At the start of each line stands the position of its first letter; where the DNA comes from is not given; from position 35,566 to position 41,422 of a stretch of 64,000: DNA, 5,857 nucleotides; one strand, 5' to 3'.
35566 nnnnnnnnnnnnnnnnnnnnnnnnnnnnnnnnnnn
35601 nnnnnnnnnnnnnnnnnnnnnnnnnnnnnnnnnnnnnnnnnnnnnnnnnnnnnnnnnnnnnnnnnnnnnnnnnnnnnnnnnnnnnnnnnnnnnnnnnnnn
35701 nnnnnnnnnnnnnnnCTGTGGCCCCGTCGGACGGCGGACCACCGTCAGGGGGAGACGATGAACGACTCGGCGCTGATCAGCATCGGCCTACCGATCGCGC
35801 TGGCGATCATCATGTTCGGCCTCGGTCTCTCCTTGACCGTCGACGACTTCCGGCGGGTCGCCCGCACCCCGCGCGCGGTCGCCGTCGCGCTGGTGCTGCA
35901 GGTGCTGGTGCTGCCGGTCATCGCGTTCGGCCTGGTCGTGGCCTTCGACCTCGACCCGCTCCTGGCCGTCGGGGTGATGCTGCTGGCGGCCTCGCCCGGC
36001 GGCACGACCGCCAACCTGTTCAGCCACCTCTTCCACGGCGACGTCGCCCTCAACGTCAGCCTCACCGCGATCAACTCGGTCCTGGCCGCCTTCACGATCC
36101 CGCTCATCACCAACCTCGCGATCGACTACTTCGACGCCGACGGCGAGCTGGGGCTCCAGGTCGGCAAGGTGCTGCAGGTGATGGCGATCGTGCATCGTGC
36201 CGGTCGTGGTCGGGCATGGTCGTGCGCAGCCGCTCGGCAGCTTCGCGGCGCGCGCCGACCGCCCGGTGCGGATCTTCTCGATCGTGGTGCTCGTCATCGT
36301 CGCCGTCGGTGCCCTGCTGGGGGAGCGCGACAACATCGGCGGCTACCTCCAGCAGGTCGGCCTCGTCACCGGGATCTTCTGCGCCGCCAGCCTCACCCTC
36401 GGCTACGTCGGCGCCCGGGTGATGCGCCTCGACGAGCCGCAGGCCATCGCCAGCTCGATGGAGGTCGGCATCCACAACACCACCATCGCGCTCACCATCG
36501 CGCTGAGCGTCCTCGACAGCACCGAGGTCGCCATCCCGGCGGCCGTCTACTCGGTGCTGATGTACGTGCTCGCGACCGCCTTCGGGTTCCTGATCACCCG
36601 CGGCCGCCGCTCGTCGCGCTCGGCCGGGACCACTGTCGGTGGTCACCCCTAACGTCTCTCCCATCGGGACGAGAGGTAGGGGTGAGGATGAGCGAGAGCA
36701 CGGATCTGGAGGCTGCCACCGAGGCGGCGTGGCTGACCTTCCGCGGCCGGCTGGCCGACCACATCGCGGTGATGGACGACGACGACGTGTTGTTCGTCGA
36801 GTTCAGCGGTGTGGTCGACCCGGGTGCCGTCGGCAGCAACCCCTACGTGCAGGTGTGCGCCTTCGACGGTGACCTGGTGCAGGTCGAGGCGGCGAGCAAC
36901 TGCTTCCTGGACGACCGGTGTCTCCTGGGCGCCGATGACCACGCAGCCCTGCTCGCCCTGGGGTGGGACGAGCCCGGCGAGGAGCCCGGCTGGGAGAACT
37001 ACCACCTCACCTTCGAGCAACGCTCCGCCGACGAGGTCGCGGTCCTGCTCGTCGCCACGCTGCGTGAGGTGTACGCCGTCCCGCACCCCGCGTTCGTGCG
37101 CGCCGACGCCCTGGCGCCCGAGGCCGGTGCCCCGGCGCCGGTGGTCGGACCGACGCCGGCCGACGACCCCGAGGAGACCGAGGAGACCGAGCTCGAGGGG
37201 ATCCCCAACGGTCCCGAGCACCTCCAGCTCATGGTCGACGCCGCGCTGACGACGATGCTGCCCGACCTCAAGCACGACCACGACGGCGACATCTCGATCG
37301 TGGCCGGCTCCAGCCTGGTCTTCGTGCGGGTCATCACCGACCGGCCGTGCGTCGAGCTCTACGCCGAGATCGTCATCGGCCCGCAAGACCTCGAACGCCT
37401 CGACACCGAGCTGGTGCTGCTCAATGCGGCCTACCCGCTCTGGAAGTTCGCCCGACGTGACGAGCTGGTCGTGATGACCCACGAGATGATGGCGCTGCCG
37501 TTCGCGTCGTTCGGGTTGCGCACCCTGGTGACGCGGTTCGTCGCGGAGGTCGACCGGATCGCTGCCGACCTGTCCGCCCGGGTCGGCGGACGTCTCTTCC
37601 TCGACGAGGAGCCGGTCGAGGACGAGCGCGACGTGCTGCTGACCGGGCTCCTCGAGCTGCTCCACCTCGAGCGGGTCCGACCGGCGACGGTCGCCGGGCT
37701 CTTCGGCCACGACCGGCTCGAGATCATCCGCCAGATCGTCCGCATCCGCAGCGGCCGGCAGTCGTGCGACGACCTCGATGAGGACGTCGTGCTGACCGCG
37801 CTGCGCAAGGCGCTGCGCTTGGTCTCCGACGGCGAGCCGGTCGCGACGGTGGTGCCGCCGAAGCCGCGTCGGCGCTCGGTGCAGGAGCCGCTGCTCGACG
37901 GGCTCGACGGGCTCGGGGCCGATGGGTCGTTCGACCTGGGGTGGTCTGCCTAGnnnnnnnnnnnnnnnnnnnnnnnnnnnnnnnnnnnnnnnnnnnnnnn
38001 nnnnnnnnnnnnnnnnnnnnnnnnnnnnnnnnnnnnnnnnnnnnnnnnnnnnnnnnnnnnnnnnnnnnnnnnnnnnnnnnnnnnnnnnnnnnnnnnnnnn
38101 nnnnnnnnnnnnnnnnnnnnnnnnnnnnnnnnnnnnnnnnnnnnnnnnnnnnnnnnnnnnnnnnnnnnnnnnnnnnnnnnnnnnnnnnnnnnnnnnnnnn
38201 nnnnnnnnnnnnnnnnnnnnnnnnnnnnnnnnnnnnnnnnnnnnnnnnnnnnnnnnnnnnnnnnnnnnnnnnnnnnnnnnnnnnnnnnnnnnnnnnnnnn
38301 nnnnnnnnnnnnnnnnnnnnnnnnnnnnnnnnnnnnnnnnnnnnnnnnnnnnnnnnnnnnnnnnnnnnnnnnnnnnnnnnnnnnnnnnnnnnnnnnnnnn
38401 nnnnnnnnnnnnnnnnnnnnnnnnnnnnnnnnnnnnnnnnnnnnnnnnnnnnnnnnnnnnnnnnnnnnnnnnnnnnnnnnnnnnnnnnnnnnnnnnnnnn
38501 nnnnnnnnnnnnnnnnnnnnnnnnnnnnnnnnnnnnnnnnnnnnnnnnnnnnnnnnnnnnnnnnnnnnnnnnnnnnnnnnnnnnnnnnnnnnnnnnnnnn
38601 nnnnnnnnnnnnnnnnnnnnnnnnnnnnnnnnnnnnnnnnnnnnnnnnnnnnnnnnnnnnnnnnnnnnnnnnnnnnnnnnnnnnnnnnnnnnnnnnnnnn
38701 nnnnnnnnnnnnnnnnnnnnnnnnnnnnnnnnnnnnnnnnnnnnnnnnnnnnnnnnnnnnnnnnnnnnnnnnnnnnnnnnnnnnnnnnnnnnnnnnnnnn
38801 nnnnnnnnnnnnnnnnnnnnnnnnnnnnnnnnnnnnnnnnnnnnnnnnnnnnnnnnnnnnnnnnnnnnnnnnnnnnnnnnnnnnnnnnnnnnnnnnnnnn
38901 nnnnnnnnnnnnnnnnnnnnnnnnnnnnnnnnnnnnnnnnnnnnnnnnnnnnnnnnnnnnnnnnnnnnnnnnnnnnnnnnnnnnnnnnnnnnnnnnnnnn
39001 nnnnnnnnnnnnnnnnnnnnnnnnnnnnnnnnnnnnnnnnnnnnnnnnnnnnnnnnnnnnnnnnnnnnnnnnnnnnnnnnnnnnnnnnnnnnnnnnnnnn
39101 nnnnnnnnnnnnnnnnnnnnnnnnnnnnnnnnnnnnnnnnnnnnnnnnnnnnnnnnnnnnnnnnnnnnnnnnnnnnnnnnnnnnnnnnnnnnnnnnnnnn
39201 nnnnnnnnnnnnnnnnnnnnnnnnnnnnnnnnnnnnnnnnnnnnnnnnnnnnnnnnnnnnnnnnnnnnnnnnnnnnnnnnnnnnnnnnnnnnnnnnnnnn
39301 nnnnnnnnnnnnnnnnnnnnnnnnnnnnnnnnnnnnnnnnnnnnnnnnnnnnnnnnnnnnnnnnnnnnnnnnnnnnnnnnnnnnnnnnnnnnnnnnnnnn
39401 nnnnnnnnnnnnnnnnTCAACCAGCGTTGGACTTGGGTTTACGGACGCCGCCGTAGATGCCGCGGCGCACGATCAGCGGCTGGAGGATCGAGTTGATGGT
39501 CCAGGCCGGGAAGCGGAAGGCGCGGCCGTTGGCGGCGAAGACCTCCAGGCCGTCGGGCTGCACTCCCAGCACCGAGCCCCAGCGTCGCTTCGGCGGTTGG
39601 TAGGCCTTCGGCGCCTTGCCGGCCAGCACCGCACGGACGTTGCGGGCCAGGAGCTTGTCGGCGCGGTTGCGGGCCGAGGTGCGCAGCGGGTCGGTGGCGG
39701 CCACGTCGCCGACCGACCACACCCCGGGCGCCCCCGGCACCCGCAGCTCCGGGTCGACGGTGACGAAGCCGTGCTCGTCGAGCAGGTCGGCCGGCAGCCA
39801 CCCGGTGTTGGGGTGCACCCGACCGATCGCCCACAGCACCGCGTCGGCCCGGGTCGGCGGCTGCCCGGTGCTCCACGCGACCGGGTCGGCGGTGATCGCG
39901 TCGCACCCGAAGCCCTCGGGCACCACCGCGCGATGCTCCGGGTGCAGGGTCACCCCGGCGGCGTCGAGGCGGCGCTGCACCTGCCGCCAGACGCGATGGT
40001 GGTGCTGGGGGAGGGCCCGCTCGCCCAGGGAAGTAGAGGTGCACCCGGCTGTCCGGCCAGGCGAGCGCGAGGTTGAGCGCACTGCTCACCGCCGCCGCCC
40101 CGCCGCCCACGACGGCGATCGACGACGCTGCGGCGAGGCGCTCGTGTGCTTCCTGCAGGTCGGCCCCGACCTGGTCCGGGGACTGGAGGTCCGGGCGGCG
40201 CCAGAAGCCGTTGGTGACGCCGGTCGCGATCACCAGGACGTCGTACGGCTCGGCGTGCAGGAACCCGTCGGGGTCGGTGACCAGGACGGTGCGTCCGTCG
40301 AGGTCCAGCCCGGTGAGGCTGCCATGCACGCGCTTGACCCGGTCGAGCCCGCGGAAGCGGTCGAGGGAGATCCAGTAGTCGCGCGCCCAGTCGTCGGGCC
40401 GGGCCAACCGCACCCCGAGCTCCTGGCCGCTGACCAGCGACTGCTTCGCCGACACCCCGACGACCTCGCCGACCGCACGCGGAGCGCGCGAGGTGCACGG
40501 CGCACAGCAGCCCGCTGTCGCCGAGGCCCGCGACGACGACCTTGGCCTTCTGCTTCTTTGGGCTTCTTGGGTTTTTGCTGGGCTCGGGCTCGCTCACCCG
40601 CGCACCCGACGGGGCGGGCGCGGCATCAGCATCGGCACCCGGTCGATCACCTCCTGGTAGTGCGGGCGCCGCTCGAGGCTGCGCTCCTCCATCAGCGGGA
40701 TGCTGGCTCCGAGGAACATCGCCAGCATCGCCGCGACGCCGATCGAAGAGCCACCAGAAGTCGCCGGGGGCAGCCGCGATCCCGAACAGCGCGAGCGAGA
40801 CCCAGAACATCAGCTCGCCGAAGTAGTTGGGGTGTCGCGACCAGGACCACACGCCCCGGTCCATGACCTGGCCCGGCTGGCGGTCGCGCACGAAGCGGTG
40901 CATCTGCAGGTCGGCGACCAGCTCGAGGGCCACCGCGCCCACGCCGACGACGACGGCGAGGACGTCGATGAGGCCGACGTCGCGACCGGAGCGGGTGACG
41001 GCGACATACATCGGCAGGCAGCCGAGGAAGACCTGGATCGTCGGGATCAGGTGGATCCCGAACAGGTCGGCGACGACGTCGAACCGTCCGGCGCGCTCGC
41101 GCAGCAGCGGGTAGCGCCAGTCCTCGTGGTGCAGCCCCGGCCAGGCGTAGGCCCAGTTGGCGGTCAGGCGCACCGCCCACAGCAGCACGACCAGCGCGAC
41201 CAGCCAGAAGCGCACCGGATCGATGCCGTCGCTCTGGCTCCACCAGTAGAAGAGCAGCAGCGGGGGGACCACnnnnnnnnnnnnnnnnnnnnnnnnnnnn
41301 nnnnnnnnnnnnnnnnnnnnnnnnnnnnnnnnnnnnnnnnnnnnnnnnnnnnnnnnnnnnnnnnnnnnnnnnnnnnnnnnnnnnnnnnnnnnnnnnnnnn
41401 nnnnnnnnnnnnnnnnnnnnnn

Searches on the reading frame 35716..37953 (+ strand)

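Call 22: search_protein_families(library=pfam, max_evalue=0.0001, proteins=[window:35716-37953:+])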
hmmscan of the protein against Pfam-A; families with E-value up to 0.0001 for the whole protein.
window:35716-37953:+ (745 aa): 5 families
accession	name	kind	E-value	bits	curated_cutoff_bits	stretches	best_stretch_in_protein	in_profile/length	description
PF22552.1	TY-Chap3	-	8.8e-31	107.5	27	1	338-461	2-117/117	T3SS (YopN, CesT) and YbjN peptide-binding chaperone 3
PF22551.1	TY-Chap1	-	1.4e-29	102.9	27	1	501-630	1-131/132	T3SS (YopN, CesT) and YbjN peptide-binding chaperone 1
PF01758.21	SBF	-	2.2e-28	99.7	24.3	1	26-154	1-133/191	Sodium Bile acid symporter family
PF13593.11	SBF_like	-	1.3e-07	31.7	25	1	27-147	35-158/313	SBF-like CPA transporter family (DUF4137)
PF03547.23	Mem_trans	-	1.7e-05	24.1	25.7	1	28-131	240-342/343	Membrane transport protein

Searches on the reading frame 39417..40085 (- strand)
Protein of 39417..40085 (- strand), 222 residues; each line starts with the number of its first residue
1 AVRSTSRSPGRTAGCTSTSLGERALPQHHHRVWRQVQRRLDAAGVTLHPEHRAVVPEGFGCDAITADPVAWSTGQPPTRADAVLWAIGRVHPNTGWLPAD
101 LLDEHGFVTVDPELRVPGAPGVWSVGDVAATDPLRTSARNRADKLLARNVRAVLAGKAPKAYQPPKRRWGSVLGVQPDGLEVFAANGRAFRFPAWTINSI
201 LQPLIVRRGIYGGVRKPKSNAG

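Call 22: search_protein_families(library=pfam, max_evalue=0.0001, proteins=[window:39417-40085:-])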
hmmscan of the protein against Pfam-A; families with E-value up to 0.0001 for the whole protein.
window:39417-40085:- (222 aa): 1 family
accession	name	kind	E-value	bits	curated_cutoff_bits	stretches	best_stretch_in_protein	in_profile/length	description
PF07992.20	Pyr_redox_2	-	3.3e-09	37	26.1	1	22-131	175-279/291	Pyridine nucleotide-disulphide oxidoreductase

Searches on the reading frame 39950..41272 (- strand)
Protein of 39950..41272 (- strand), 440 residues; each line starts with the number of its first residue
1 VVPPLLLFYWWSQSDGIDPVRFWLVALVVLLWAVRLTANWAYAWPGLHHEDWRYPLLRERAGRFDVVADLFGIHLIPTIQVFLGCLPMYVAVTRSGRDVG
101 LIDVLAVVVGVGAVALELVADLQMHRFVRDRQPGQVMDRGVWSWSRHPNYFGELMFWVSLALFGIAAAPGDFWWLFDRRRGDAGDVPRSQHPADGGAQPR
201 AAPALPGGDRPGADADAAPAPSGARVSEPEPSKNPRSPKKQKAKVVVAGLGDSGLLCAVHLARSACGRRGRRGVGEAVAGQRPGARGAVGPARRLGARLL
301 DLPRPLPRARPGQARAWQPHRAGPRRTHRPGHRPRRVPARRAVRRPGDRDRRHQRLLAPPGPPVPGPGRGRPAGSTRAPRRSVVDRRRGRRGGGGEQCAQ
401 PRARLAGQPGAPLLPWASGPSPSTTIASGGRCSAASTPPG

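Call 68: search_protein_families(library=pfam, max_evalue=0.001, proteins=[window:39950-41272:-])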
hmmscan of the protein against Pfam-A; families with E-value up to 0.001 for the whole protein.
window:39950-41272:- (440 aa): 1 family
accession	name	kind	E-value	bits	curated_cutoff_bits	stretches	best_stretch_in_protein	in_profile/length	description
PF06966.17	DUF1295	-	1.4e-32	113.5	20.4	1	16-175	35-194/235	Protein of unknown function (DUF1295)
